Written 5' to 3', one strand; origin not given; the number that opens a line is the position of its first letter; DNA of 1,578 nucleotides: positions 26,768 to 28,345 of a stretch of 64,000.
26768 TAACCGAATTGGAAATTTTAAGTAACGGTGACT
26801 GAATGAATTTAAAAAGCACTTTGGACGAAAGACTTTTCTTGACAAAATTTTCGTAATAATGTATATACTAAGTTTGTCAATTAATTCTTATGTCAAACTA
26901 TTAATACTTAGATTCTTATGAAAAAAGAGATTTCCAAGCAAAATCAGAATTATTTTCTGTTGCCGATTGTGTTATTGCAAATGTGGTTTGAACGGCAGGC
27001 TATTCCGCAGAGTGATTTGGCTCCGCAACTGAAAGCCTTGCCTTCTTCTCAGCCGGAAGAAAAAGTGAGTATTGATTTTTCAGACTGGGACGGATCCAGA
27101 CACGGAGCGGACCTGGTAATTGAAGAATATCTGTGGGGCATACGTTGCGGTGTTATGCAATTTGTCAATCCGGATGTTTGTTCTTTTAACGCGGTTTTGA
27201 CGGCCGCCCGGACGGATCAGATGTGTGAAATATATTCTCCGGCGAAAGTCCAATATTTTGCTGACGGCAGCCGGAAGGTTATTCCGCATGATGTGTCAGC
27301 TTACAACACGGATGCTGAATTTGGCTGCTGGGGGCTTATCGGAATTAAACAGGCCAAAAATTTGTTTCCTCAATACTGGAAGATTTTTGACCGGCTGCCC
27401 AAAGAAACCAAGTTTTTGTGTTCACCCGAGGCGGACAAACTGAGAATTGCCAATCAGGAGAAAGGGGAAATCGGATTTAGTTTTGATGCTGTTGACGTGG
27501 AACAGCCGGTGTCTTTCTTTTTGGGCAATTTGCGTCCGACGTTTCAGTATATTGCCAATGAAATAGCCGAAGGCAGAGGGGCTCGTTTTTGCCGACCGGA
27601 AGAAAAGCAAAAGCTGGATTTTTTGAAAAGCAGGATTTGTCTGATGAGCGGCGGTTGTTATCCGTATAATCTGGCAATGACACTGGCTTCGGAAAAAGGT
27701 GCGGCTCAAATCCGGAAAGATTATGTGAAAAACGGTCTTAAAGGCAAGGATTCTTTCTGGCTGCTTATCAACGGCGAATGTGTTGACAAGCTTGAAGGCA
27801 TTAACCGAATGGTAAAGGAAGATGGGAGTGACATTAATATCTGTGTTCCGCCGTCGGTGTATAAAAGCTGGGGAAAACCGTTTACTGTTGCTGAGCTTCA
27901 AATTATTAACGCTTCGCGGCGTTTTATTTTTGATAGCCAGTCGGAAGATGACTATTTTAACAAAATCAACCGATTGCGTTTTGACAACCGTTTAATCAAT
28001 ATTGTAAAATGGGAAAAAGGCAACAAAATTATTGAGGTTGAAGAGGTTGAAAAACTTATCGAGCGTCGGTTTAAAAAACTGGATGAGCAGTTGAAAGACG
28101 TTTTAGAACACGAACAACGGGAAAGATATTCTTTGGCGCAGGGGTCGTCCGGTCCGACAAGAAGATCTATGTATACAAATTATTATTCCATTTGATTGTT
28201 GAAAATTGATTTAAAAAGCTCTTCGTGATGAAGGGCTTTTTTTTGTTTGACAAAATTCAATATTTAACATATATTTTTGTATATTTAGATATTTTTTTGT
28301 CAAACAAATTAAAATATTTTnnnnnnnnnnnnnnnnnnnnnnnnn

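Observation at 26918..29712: Two large orphan proteins in an AT-rich block abutting tRNA-Leu: candidate horizontally acquired effector islet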

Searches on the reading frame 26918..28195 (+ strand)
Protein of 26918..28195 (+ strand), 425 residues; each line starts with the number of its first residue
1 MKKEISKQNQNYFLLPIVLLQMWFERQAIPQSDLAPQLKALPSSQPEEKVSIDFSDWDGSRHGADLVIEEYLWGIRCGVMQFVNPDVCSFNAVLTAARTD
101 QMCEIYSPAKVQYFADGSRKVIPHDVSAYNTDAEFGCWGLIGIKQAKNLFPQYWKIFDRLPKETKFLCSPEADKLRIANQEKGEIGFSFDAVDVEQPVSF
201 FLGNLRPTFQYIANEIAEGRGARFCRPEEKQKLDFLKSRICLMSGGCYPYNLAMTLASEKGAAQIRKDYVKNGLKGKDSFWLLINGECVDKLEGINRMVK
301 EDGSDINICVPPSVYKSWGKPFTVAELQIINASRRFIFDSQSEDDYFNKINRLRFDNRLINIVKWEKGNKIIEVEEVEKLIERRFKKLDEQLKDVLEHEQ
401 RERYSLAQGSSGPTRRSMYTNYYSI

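Call 4: search_protein_families(library=pfam, proteins=[window:26918-28195:+], max_evalue=1)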
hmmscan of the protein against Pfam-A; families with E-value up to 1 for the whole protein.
window:26918-28195:+ (425 aa): 0 families

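Call 5: search_protein_families(library=ncbifam, proteins=[window:26918-28195:+], max_evalue=1)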
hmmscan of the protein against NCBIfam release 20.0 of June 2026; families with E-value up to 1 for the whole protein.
window:26918-28195:+ (425 aa): 1 family
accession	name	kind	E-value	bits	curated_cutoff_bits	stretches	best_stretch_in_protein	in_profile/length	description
TIGR04234.1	seadorna_RNAP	equivalog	0.037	11.5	150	1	27-64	540-577/1144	RNA-directed RNA polymerase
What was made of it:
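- On Integrase-mediated tRNA-targeting genomic island: Neither matches a recombinase family (calls 4, 5).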

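Call 6: search_protein_families(library=padloc, proteins=[window:26918-28195:+], max_evalue=1)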
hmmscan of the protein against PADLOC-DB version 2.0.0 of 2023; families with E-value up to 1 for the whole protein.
window:26918-28195:+ (425 aa): 0 families
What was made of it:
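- On Known anti-phage defence systems (PADLOC-DB 2.0): 0 families at E up to 1 for both proteins (call 6).
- No PADLOC hit (call 6).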

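Call 7: search_protein_families(library=phrogs, proteins=[window:26918-28195:+], max_evalue=1)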
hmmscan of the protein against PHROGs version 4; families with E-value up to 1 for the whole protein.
window:26918-28195:+ (425 aa): 0 families

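Call 8: find_homologous_proteins(query=window:26918-28195:+, max_evalue=0.001)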
Query window:26918-28195:+ (425 aa): 32 proteins with E <= 0.001 among 3707 candidates.
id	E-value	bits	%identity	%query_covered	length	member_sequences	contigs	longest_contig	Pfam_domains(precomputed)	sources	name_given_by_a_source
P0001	7.0e-287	969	98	100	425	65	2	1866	-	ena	-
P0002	7.1e-157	541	58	99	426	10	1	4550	-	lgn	-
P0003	2.5e-156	539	55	98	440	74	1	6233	-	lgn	-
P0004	7.8e-154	531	56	98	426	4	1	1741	-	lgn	-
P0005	2.3e-150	519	55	98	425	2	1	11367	-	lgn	-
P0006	1.2e-149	517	54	99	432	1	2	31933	-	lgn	-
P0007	9.7e-148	511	56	99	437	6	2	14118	-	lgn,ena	-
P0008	4.0e-146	505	55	98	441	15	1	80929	-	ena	-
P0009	2.5e-143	496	54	97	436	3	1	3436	-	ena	-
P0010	1.6e-142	494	54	99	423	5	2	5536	-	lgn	-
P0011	4.2e-141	489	52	99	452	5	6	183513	-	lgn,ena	-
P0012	6.4e-136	472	49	99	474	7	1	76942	-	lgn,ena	-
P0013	3.7e-131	456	49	100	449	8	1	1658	-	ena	-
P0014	5.9e-130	452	50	99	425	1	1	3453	-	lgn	-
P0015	1.2e-127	445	47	99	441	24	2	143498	-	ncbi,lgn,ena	-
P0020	1.7e-115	405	47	99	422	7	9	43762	-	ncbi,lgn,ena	-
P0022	1.6e-114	401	49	89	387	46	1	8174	-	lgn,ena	-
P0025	6.6e-106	373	44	99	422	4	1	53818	-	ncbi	-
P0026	4.3e-99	351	57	60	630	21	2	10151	-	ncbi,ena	-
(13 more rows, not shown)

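Call 10: list_cluster_members(proteins=[P0015, P0020, P0025, P0026, P0039, P0001, P0033])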
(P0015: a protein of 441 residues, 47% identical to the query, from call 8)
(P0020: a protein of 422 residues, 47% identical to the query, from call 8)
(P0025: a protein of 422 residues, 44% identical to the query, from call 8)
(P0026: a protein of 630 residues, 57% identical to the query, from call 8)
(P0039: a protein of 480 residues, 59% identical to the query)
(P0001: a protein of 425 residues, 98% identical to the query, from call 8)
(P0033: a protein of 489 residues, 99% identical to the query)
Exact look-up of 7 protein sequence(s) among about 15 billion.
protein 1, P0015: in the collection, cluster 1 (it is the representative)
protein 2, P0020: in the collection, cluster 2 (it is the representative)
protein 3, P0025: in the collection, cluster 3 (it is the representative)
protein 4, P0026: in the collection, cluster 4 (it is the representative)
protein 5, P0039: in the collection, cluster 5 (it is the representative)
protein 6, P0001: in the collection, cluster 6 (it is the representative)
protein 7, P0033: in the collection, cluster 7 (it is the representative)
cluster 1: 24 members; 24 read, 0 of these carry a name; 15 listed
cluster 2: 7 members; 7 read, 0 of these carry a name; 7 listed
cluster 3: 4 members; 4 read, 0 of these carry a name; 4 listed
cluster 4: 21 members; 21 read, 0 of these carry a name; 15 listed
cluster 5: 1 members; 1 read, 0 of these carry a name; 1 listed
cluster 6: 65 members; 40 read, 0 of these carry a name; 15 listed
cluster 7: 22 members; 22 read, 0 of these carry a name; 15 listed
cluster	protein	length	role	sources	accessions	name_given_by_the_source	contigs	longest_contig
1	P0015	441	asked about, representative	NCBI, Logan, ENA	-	-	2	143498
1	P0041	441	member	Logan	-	-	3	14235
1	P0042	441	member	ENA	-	-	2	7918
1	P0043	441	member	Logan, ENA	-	-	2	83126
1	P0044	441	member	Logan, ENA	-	-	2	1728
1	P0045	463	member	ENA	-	-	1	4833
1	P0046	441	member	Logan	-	-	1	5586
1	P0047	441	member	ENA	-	-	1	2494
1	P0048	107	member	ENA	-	-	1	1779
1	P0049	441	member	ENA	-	-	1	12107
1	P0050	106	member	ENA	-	-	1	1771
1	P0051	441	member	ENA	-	-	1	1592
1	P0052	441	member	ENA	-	-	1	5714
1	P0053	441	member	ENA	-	-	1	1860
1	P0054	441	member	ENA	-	-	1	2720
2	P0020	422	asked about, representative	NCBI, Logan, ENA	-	-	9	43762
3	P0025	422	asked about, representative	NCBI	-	-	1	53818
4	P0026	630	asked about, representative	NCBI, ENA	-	-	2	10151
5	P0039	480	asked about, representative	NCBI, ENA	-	-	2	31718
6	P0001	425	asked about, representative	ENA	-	-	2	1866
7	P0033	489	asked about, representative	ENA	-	-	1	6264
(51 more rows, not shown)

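Call 12: find_related_loci(query=A1, collection=genome_contigs, flank=10000)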
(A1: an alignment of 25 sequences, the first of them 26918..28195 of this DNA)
Query A1 (425 aa) in genome_contigs; peptide patterns used: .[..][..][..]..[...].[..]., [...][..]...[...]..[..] (x = any residue, [..] = any of these).
43 stretches matched a pattern; 13 encode a relative of the query (tblastn E <= 1e-3); 13 distinct loci.
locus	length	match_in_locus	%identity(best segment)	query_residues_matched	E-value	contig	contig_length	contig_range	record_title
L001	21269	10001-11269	90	1-423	0e+0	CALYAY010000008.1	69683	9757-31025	MAG: uncultured Alphaproteobacteria bacterium isolate BRZ_RM__bin80 genome assembly, contig: BRZ_RM__NODE_368_length_696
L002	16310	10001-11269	83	1-423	0e+0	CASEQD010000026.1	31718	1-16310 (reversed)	uncultured proteobacterium isolate A106_L4_349349_idba_bin.46 genome assembly, contig: A106_L4_349349_idba_bin.46.fa_sca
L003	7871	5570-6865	77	1-423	0e+0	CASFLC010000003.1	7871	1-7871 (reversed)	uncultured proteobacterium isolate SI.A99.metabat-bins.196 genome assembly, contig: SI.A99.metabat-bins.196.fa_k141_1030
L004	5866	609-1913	55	5-422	2e-167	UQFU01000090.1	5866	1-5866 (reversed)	uncultured Alphaproteobacteria bacterium isolate UMGS241 genome assembly, contig: NODE_5713_length_5866_cov_4.758389, wh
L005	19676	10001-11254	59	4-423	1e-154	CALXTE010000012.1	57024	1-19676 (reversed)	MAG: uncultured Alphaproteobacteria bacterium isolate BRZ_SN__bin90 genome assembly, contig: BRZ_SN__NODE_696_length_570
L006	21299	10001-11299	54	8-422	1e-149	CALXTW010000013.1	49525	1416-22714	MAG: uncultured Alphaproteobacteria bacterium isolate BRZ_RR__bin74 genome assembly, contig: BRZ_RR__NODE_723_length_495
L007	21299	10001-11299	54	8-422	1e-149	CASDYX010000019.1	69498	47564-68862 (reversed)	uncultured proteobacterium isolate O18_L1_385385_idba_bin.5 genome assembly, contig: O18_L1_385385_idba_bin.5.fa_scaffol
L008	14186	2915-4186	54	1-422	1e-147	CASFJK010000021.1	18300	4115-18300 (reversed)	uncultured proteobacterium isolate B12_L1_324324_idba_bin.34 genome assembly, contig: B12_L1_324324_idba_bin.34.fa_scaff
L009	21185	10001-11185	55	3-389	9e-141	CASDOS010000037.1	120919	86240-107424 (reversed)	uncultured Alphaproteobacteria bacterium isolate SI.O27.metabat-bins.10 genome assembly, contig: SI.O27.metabat-bins.10.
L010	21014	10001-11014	58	7-338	2e-128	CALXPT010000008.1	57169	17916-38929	MAG: uncultured Alphaproteobacteria bacterium isolate BRZ_CI__bin98 genome assembly, contig: BRZ_CI__NODE_922_length_571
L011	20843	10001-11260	47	4-425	3e-119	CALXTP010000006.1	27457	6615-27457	MAG: uncultured Alphaproteobacteria bacterium isolate E19__bin231 genome assembly, contig: E19__k127_10082499, whole gen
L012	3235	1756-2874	49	1-380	7e-122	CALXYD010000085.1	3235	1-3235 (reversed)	MAG: uncultured Alphaproteobacteria bacterium isolate BRZ_KS__bin39 genome assembly, contig: BRZ_KS__NODE_58541_length_3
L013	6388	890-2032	41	5-420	6e-94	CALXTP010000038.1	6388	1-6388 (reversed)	MAG: uncultured Alphaproteobacteria bacterium isolate E19__bin231 genome assembly, contig: E19__k127_7925564, whole geno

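Call 16: find_encoding_contigs(protein=P0011, flank=10000, max_places=2)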
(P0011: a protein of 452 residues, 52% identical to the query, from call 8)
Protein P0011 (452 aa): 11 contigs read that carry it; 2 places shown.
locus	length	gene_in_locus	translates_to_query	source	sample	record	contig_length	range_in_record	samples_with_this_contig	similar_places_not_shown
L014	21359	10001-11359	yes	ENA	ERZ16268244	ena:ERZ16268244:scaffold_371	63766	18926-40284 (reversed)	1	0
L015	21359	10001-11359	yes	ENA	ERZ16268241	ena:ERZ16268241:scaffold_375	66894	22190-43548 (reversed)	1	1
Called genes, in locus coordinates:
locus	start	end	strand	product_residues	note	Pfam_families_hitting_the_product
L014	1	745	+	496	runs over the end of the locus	PF13598:DUF4139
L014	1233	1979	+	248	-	PF07661:MORN_2 (faint)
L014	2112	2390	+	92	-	-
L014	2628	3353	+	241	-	-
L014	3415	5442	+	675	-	PF00270:DEAD (weak), PF04851:ResIII, PF17757:UvrB_inter, PF27431:UvrB_3rd, PF00271:Helicase_C, PF12344:UvrB, PF02151:UVR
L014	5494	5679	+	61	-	-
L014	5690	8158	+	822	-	PF02190:LON_substr_bdg, PF08298:AAA_PrkA (faint), PF00004:AAA, PF07728:AAA_5, PF22667:Lon_lid, PF05362:Lon_C, PF13541:ChlI (faint)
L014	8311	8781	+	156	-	PF01668:SmpB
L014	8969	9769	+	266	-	-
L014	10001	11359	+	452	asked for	-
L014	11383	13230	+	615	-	-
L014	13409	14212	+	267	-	-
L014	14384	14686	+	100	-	-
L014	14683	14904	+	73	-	-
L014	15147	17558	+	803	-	PF03030:H_PPase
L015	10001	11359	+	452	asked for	-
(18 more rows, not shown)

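Call 17: find_encoding_contigs(protein=P0015, flank=10000, max_places=2)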
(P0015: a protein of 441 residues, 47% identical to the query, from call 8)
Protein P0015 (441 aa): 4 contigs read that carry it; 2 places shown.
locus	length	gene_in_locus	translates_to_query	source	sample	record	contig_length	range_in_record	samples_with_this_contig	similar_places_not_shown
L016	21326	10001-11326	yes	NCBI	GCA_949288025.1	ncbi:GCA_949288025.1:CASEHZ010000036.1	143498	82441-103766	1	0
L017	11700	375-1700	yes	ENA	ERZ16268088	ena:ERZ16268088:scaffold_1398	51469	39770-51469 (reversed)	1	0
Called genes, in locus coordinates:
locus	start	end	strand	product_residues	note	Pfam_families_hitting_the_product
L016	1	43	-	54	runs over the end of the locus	-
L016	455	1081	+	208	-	-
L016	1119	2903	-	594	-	PF00145:DNA_methylase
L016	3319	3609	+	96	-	-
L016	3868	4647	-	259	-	-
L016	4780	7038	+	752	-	PF01580:FtsK_SpoIIIE (faint), PF01935:DUF87, PF05872:HerA_C (faint), PF12846:AAA_10 (faint)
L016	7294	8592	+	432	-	PF09903:DUF2130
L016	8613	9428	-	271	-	-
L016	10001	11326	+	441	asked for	-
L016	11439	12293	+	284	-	PF11276:DUF3078 (weak)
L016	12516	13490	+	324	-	-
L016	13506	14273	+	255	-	PF23023:Anti-Pycsar_Apyc1, PF00753:Lactamase_B, PF12706:Lactamase_B_2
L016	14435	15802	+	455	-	-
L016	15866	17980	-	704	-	-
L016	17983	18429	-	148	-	PF05099:TerB (faint)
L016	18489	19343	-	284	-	PF12710:HAD (weak)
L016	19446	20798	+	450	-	PF00587:tRNA-synt_2b, PF03129:HGTP_anticodon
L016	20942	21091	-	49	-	-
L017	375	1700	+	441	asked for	-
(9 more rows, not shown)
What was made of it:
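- L016 carries a DNA methylase, DUF87 and TerB (call 17).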

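Call 27: predict_structure(alignment_id=A2)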
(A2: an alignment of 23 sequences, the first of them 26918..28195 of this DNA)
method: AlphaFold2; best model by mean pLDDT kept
length: 425 residues; sequences in the alignment: 23
mean_pLDDT: 85.2   pTM: 0.80
mean pLDDT of the five models: 85.2, 83.3, 83.0, 82.4, 80.8
residues with pLDDT >= 90: 252; 70-90: 118; 50-70: 18; < 50: 37
segments of 3 or more residues with pLDDT < 50: 1-9, 32-43, 410-425
pLDDT, mean of each block of 10 residues (from residue 1): 40 84 81 41 59 88 89 93 90 90 93 96 94 91 95 91 94 92 93 93 92 92 89 89 94 94 93 86 92 85 93 96 97 88 92 93 90 89 87 82 59 41 35
secondary structure, 60 per line:
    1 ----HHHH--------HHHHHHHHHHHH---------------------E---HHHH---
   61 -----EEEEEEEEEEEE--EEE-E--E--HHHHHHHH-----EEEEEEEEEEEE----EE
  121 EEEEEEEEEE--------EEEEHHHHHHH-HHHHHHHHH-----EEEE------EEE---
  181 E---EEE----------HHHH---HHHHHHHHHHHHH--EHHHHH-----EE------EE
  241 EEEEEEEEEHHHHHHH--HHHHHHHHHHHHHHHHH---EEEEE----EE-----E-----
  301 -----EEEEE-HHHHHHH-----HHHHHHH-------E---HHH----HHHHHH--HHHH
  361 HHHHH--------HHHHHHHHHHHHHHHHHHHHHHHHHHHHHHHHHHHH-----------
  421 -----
elements in order: H5-8 H17-28 H54-57 E66-77 E80-82 H90-97 E103-114 E119-130 E139-142 H143-149 H151-159 E165-168 E175-177 E185-187 H198-201 H205-217 H221-225 E239-249 H250-256 H259-275 E279-283 E306-310 H312-318 H324-330 H349-354 H357-365 H374-409
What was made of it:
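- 26918..28195 (+): ORF1, 425 aa. An N-terminal helix is followed by an alpha/beta head (about residues 60-370, nt 27095-28027). A helical stalk covers residues 374-409 (nt 28037-28144). The disordered, conserved C-terminal peptide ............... lies within nt 28145-28192. AlphaFold model: pLDDT 85.2, pTM 0.80 (call 27).
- On Known protein fold (ORF1 head): The model has pLDDT 85.2 and pTM 0.80 (call 27).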

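Call 32: fold_search(model_id=the predicted structure, library=pdb)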
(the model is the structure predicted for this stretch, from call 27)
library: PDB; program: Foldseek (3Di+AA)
matches with E <= 10: 164; with E <= 0.001: 0
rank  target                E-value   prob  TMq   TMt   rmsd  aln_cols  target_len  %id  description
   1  3krw_B                6.9e-01  0.02  0.07  0.08  18.9       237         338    7  Human GRK2 in complex with Gbetgamma subunits and balanol (soak) (released 2010-02-16)
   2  9c57_F                1.0e+00  0.01  0.09  0.09  31.8       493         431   11  Reconstituted P400 Subcomplex of the human TIP60 complex (released 2024-08-21)
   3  7t6x_U                1.1e+00  0.02  0.08  0.10  14.6       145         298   11  Cryo-EM structure of full-length hepatitis C virus E1E2 glycoprotein in complex with AR4A, AT12009, and IGH505 Fabs (released 2022-11-02)
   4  8xvg_D                1.5e+00  0.01  0.09  0.09  30.5       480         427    8  Structure of human NuA4/TIP60 complex (released 2024-07-24)
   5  8e4g_P                1.6e+00  0.01  0.08  0.05  20.1       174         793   11  Remodeling of the bacteriophage T7 during initial infection (released 2023-09-27)
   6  9c57_D                1.7e+00  0.01  0.08  0.08  31.2       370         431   10  Reconstituted P400 Subcomplex of the human TIP60 complex (released 2024-08-21)
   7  2fp8_A                1.7e+00  0.01  0.06  0.07  18.3       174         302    7  Structure of Strictosidine Synthase, the Biosynthetic Entry to the Monoterpenoid Indole Alkaloid Family (released 2006-05-23)
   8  4i79_B                1.7e+00  0.01  0.04  0.05  16.7       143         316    8  Crystal structure of human NUP43 (released 2013-02-27)
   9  5yzg_W                1.9e+00  0.01  0.06  0.05  18.2       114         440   11  The Cryo-EM Structure of Human Catalytic Step I Spliceosome (C complex) at 4.1 angstrom resolution (released 2018-08-08)
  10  8g6e_J                2.1e+00  0.01  0.05  0.09  15.3       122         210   11  Structure of the Plasmodium falciparum 20S proteasome complexed with inhibitor TDI-8304 (released 2023-12-20)
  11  7rfb_D                2.2e+00  0.01  0.09  0.13  14.6       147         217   10  Crystal structure of broadly neutralizing antibody mAb1198 in complex with Hepatitis C virus envelope glycoprotein E2  (released 2022-01-12)
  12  9vyf_M                2.2e+00  0.01  0.06  0.05  21.1       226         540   11  Cyanopodophage Pan3 portal complex (released 2025-11-26)
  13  6z46_O                2.2e+00  0.01  0.07  0.11  20.7       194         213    5  Structure of the S. acidocaldarius 20S proteasome (Saci0613/Saci0662) (released 2020-08-05)
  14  5wce_A                2.4e+00  0.01  0.07  0.08  18.6       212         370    8  Caulobacter crescentus pol III beta (released 2017-07-26)
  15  8xla_A                2.7e+00  0.01  0.07  0.07  14.6       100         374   13  Mismatch Repair Complex (released 2025-04-16)
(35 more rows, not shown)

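Call 46: search_protein_representatives(alignment_id=A2)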
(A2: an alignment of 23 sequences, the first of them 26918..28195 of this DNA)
Query: 23 sequences, 427 profile positions. Proteins with E-value up to 0.001 (for the whole library): 42; up to 1e-10: 24; up to 1e-30: 11. The best 42 are listed.
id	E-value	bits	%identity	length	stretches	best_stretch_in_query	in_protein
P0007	2.5e-207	705.5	-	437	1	1-427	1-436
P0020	7.5e-170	582.0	-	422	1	2-426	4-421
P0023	3.0e-132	458.1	-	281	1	17-287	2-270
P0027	1.2e-131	456.2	-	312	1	76-323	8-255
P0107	2.1e-112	392.7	-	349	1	2-276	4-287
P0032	1.3e-86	307.8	-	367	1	176-403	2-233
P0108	8.5e-83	295.2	-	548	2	4-403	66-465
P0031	1.3e-78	281.4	-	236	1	1-161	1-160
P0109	1.5e-55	205.3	-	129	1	1-127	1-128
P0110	1.0e-54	202.6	-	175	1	267-427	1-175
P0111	1.1e-36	143.3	-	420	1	64-368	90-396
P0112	2.5e-21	92.6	-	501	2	61-191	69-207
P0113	9.7e-20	87.4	-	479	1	57-343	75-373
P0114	5.6e-19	84.9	-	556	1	53-341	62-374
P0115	2.8e-17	79.3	-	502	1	53-341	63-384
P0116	3.0e-17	79.2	-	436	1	86-350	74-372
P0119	1.6e-16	76.8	-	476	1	61-353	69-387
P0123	9.2e-14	67.7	-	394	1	46-342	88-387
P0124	1.0e-10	57.7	-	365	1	59-374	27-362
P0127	1.1e-09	54.2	-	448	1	71-332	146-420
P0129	2.3e-09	53.2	-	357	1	61-342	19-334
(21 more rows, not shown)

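Call 47: search_protein_families(library=pfam, proteins=[P0108, P0111, P0112, P0113, P0114, P0116, P0119, P0123, P0124, P0127], max_evalue=0.1)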
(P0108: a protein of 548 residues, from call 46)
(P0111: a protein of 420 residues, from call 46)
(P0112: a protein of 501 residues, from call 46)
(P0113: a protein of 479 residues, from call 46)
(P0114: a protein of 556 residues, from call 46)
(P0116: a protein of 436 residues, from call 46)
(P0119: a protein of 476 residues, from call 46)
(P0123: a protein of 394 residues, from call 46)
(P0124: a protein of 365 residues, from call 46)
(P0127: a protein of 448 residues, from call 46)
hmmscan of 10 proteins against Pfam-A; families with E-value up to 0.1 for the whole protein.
P0108 (548 aa): 1 family
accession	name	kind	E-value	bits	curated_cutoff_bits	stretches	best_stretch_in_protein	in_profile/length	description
PF08885.17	GSCFA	-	0.017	15.3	25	0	198-239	185-226/237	GSCFA family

P0111 (420 aa): 0 families

P0112 (501 aa): 0 families

P0113 (479 aa): 1 family
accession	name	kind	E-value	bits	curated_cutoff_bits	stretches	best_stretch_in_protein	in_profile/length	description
PF03597.20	FixS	-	0.022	14.9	23.1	1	236-250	17-31/44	Cytochrome oxidase maturation protein cbb3-type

P0114 (556 aa): 0 families

P0116 (436 aa): 0 families

P0119 (476 aa): 0 families

P0123 (394 aa): 1 family
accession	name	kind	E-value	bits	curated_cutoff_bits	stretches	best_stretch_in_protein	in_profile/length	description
PF09359.15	VTC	-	0.087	12.8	23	0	317-343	34-58/235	VTC domain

P0124 (365 aa): 0 families

P0127 (448 aa): 0 families

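Call 50: find_encoding_contigs(protein=P0114, flank=10000, max_places=2)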
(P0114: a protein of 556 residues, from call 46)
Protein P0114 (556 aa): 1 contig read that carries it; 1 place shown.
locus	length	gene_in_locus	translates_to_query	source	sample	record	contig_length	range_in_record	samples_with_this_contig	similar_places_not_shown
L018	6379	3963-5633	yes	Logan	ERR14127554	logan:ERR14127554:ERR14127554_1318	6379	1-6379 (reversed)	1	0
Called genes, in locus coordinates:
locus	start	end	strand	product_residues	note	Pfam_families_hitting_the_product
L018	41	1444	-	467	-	PF01225:Mur_ligase (weak), PF08245:Mur_ligase_M, PF02875:Mur_ligase_C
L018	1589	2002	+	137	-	PF00892:EamA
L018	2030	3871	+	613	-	PF00005:ABC_tran, PF02463:SMC_N (faint), PF03193:RsgA_GTPase (faint), PF13238:AAA_18 (faint), PF13521:AAA_28 (faint), PF12848:ABC_tran_Xtn, PF00005:ABC_tran, PF13304:AAA_21 (weak)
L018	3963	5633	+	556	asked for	-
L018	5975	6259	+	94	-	PF02583:Trns_repr_metal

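Call 52: find_related_loci(query=A2, collection=viral_contigs, flank=10000)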
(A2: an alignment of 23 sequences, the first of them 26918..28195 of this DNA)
Query A2 (425 aa) in viral_contigs; peptide patterns used: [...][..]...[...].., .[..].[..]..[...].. (x = any residue, [..] = any of these).
22 stretches matched a pattern, but none encodes a relative of the query by tblastn (E <= 1e-3).
